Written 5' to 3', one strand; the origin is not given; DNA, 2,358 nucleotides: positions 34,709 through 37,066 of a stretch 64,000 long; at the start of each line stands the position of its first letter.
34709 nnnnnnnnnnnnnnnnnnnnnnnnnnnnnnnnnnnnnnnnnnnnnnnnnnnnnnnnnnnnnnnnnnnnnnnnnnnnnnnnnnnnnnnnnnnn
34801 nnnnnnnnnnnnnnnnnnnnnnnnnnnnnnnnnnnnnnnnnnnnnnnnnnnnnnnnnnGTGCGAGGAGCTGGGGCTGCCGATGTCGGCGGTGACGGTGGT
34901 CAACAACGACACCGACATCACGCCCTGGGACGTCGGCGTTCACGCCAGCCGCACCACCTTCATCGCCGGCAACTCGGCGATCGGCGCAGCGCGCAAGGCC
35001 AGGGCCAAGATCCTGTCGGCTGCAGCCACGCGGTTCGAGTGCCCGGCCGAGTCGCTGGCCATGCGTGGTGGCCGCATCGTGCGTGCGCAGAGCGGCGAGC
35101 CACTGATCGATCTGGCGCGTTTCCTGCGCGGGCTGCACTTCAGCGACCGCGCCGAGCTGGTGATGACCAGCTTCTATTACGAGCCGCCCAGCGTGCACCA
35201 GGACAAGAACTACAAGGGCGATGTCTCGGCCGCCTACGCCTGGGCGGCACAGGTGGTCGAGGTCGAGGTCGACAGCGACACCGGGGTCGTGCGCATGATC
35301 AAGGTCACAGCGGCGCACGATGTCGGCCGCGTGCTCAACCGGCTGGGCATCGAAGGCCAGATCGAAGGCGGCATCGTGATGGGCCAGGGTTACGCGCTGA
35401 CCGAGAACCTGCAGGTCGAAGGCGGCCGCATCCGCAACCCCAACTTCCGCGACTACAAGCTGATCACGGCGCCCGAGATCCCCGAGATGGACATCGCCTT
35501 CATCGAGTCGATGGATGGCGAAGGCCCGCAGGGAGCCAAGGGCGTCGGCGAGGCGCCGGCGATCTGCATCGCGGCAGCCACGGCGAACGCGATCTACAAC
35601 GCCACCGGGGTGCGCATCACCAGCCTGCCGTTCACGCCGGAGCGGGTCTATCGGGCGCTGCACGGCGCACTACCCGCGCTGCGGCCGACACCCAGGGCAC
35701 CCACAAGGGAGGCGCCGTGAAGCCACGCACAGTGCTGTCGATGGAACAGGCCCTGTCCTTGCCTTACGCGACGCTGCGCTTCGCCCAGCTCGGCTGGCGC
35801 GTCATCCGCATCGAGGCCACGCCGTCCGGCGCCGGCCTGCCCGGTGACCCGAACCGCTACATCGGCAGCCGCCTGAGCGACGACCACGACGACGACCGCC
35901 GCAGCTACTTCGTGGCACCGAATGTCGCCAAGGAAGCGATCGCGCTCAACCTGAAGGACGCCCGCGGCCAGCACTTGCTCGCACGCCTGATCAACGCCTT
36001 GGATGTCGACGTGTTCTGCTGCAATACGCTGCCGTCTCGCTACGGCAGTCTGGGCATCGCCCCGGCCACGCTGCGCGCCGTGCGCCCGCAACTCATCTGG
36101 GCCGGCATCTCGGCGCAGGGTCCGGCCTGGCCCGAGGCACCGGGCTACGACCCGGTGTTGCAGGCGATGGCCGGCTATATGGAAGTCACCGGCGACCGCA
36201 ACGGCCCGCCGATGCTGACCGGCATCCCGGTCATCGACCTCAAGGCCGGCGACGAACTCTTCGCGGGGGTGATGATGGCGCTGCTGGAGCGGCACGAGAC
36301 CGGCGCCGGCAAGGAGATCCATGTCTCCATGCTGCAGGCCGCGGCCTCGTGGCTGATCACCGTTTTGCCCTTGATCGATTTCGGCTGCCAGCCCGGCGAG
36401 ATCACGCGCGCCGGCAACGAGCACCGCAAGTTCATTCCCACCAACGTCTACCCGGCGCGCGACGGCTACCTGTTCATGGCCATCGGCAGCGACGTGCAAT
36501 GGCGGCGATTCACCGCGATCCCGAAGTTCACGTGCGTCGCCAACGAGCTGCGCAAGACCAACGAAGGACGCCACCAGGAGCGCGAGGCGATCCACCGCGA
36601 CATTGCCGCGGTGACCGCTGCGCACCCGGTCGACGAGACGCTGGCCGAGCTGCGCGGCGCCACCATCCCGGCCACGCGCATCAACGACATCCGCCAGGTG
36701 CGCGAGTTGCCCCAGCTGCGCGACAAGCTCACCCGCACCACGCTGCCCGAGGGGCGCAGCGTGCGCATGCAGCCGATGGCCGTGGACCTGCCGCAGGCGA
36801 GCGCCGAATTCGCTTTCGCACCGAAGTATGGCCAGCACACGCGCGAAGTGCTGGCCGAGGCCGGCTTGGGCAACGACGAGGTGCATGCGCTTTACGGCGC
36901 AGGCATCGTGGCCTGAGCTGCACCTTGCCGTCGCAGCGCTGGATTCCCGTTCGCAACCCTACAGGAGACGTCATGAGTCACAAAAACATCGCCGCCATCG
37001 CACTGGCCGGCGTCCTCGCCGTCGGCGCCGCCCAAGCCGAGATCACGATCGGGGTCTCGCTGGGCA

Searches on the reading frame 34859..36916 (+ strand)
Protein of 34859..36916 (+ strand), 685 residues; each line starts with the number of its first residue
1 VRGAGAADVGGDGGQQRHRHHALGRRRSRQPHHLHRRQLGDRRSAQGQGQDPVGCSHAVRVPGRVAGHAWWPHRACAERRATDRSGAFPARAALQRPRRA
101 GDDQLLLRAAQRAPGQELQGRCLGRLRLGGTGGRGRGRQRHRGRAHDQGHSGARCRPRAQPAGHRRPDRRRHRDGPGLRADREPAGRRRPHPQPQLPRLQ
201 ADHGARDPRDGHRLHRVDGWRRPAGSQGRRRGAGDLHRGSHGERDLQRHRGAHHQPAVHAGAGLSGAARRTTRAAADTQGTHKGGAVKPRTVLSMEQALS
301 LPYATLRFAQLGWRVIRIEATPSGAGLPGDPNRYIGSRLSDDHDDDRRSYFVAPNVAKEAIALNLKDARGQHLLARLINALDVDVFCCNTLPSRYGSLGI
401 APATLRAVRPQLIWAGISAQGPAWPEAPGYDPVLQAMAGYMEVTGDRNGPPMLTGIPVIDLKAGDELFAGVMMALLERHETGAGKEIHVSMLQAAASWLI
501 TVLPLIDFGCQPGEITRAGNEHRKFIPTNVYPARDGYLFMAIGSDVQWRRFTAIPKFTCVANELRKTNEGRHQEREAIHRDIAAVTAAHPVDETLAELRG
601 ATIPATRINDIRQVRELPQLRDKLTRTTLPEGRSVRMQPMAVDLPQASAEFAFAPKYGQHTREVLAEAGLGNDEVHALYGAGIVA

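Call 9: search_protein_families(library=pfam, proteins=[window:34859-36916:+])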
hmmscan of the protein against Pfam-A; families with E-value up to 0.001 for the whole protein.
window:34859-36916:+ (685 aa): 1 family
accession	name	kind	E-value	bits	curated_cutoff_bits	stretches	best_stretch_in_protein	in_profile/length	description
PF02515.22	CoA_transf_3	-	3.7e-69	234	23.3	1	291-661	5-366/366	CoA-transferase family III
